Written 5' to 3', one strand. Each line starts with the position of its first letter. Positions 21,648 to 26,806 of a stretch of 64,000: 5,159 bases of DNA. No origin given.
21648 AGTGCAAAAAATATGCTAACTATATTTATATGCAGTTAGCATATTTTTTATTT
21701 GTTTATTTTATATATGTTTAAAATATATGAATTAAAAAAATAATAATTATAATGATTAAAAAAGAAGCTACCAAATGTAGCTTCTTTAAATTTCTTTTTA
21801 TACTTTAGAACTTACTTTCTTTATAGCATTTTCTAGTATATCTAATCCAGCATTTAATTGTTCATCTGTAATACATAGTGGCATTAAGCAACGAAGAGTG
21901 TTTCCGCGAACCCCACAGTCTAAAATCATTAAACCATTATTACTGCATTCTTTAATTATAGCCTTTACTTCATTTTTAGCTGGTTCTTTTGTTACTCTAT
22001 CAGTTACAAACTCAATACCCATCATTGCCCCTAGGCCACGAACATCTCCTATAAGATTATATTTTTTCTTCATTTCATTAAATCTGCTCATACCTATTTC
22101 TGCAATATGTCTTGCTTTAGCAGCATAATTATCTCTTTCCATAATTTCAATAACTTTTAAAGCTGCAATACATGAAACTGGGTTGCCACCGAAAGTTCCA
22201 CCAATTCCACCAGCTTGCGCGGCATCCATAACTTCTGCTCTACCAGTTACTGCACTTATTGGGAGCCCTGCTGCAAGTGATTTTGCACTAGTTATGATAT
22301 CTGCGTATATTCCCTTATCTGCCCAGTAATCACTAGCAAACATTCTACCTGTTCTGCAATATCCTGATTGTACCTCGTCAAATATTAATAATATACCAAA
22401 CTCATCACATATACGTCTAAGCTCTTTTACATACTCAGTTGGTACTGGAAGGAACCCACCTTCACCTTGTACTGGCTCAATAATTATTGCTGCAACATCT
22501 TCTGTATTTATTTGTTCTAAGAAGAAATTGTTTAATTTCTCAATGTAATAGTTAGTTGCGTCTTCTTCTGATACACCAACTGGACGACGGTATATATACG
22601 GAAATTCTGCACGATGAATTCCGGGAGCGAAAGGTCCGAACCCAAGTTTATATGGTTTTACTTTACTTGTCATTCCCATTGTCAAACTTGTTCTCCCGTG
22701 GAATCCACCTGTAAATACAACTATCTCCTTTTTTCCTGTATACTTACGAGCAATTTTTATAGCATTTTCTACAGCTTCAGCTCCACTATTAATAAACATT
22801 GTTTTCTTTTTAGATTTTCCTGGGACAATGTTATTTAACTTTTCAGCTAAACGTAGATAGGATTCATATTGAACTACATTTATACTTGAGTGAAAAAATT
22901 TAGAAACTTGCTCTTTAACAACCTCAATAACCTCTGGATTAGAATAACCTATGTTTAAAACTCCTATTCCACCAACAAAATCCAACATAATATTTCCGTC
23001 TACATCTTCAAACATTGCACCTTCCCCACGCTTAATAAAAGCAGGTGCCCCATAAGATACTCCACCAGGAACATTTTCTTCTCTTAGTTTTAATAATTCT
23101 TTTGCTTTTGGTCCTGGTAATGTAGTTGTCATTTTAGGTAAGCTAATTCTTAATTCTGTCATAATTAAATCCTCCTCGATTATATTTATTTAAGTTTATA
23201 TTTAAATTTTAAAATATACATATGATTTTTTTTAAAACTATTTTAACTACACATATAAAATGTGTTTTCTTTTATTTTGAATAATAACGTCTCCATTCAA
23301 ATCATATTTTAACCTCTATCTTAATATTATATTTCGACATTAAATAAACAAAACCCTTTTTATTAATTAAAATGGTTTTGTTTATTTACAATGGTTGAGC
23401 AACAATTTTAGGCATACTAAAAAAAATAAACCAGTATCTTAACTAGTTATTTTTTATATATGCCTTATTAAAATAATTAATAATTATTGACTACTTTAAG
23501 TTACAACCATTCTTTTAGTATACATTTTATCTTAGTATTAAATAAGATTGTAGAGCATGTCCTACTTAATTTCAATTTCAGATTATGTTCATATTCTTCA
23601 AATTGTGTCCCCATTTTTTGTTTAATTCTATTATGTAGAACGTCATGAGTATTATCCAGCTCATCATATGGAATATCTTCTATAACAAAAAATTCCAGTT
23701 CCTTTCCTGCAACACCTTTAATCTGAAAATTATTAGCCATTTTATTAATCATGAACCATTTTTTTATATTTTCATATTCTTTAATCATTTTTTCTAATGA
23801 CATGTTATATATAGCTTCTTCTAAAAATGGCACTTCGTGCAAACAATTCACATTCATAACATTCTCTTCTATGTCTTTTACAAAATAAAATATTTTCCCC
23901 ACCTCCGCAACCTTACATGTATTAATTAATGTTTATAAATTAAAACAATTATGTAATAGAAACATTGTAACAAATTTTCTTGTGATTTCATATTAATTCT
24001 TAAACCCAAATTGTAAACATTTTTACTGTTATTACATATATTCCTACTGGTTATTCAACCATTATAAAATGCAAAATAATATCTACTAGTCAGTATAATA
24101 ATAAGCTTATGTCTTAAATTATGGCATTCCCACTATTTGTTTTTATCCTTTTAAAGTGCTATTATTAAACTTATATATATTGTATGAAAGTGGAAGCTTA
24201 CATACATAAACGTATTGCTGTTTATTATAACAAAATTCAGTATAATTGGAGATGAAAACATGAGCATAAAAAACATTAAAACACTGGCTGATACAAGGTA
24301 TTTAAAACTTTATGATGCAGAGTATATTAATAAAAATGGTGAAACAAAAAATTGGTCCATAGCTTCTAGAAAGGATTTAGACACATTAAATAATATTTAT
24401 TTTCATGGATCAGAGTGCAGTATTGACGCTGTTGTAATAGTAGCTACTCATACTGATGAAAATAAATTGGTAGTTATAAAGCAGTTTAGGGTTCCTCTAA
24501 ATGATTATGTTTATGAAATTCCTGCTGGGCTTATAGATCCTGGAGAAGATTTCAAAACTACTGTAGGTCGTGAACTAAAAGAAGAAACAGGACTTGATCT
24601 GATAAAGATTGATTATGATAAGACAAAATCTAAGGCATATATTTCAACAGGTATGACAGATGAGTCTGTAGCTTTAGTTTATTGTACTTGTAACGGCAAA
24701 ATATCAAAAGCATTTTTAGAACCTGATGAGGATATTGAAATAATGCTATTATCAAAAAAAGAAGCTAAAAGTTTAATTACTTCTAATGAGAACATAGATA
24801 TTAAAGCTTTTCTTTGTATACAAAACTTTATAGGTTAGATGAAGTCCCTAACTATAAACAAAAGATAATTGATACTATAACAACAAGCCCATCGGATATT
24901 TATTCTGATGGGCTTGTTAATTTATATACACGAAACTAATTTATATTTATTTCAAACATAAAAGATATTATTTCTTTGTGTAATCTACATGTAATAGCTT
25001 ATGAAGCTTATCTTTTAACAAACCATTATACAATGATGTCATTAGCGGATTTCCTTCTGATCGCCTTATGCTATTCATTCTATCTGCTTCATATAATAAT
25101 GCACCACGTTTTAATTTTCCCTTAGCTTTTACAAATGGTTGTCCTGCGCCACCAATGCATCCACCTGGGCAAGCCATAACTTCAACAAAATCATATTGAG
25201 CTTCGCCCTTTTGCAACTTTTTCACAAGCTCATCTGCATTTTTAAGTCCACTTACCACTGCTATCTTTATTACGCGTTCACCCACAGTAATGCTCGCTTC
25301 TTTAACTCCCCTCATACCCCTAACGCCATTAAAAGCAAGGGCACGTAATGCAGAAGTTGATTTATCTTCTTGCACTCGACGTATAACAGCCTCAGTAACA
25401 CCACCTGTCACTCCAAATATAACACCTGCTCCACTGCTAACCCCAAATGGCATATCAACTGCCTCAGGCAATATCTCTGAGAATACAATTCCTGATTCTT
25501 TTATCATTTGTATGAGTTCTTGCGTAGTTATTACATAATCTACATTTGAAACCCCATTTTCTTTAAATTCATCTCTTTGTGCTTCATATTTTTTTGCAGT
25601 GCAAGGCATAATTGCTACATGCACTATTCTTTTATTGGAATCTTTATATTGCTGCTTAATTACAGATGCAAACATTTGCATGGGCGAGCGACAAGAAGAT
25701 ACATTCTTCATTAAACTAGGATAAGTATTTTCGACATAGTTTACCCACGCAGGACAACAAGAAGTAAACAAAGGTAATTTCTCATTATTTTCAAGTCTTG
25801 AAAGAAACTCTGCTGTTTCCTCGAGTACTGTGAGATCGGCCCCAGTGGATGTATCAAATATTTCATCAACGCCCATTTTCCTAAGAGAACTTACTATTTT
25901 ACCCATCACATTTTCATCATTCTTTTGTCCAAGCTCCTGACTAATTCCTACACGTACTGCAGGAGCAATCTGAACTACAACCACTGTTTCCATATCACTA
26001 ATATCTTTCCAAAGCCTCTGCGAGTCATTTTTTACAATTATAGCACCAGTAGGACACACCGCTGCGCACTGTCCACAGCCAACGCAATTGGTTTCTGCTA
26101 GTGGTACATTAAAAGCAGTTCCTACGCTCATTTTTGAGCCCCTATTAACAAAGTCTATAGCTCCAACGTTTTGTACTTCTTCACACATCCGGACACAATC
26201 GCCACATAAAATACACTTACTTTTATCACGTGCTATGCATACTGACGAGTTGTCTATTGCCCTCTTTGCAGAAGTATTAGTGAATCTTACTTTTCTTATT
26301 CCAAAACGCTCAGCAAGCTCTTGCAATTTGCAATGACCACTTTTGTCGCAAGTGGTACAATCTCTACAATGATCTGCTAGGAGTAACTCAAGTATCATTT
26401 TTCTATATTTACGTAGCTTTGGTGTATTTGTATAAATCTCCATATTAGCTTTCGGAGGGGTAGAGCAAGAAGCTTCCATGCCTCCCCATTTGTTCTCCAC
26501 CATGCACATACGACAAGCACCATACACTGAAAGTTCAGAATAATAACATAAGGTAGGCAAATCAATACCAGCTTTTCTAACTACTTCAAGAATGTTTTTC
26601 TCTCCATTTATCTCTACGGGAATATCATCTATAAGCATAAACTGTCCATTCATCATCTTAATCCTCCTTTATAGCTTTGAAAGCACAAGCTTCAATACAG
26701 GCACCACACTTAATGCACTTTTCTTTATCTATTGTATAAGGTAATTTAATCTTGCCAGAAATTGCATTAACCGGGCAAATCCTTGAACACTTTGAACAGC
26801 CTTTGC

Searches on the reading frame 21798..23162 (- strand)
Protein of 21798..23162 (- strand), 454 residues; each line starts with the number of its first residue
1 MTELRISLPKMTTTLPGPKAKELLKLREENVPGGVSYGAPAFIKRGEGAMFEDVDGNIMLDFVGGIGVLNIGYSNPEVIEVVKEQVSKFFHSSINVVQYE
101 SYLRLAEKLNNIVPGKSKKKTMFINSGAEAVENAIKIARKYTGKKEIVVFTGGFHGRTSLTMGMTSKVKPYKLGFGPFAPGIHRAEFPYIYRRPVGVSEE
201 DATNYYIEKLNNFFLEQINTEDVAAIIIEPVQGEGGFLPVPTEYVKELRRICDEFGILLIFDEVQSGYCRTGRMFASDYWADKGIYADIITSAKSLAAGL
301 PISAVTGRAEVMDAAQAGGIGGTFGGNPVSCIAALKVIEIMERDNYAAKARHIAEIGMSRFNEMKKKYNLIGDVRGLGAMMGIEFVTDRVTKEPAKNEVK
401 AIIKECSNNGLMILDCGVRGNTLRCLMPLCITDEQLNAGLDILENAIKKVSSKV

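Call 58: search_protein_families(library=pfam, proteins=[window:21798-23162:-], max_evalue=0.00001)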
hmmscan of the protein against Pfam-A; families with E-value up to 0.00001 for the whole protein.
window:21798-23162:- (454 aa): 1 family
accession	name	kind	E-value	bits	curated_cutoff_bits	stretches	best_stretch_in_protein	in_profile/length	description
PF00202.27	Aminotran_3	-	7.8e-126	420.4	30.5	1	40-447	10-403/403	Aminotransferase class-III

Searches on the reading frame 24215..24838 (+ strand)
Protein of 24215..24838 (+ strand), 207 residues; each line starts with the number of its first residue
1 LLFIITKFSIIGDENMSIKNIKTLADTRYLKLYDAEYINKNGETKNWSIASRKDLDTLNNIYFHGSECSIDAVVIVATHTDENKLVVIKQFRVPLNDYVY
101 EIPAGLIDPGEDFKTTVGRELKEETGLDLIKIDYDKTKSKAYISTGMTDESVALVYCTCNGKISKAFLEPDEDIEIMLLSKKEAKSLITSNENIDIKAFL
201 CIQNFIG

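Call 35: search_protein_families(library=pfam, proteins=[window:24215-24838:+], max_evalue=0.00001)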
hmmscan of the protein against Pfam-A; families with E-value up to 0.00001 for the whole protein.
window:24215-24838:+ (207 aa): 1 family
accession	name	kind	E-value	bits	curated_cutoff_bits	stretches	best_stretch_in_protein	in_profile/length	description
PF00293.34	NUDIX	-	4.2e-12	46.7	21.1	1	72-184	5-118/134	NUDIX domain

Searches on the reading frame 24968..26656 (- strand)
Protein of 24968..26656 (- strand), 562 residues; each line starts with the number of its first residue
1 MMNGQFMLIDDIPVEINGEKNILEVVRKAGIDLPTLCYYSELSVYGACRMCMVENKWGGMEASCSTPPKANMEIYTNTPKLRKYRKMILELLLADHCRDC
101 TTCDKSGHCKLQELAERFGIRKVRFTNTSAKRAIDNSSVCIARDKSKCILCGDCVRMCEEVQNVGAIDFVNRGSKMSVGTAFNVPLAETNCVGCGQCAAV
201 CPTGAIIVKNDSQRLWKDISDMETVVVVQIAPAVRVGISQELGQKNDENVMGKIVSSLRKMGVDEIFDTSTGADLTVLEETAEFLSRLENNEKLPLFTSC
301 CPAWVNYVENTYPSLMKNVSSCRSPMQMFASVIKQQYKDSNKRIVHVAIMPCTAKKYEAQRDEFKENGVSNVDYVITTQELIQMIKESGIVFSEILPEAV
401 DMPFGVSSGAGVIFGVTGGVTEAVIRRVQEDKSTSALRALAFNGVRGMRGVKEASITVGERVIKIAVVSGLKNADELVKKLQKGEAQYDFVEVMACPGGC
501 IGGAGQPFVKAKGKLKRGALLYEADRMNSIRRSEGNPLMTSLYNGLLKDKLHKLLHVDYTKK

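Call 58: search_protein_families(library=pfam, proteins=[window:24968-26656:-], max_evalue=0.00001)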
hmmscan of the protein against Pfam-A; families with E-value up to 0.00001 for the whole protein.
window:24968-26656:- (562 aa): 9 families
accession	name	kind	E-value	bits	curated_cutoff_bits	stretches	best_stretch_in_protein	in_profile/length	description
PF02906.19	Fe_hyd_lg_C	-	5.1e-97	324.7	22.1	1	225-504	2-245/245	Iron only hydrogenase large subunit, C-terminal domain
PF10588.14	NADH-G_4Fe-4S_3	-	4.5e-19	68.1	27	1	85-124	1-40/40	NADH-ubiquinone oxidoreductase-G iron-sulfur binding region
PF13510.11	Fer2_4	-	1e-12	48.4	22.8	1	9-78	8-81/82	2Fe-2S iron-sulfur cluster binding domain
PF12838.12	Fer4_7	-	2.3e-10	41.2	27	1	147-205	1-52/52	4Fe-4S dicluster domain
PF02256.22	Fe_hyd_SSU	-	1.5e-08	35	24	1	514-562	4-56/56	Iron hydrogenase small subunit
PF14697.11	Fer4_21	-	6e-08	33.1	35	1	144-206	4-57/59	4Fe-4S dicluster domain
PF00037.32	Fer4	-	7.2e-07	29.2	21.1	1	188-206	5-23/24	4Fe-4S binding domain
PF13187.11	Fer4_9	-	3.8e-06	27.3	27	1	147-206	1-52/52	4Fe-4S dicluster domain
PF22117.2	Fer4_Nqo3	-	4.9e-06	27.1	27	1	141-206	4-66/67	NADH-quinone oxidoreductase subunit 3, ferredoxin-like domain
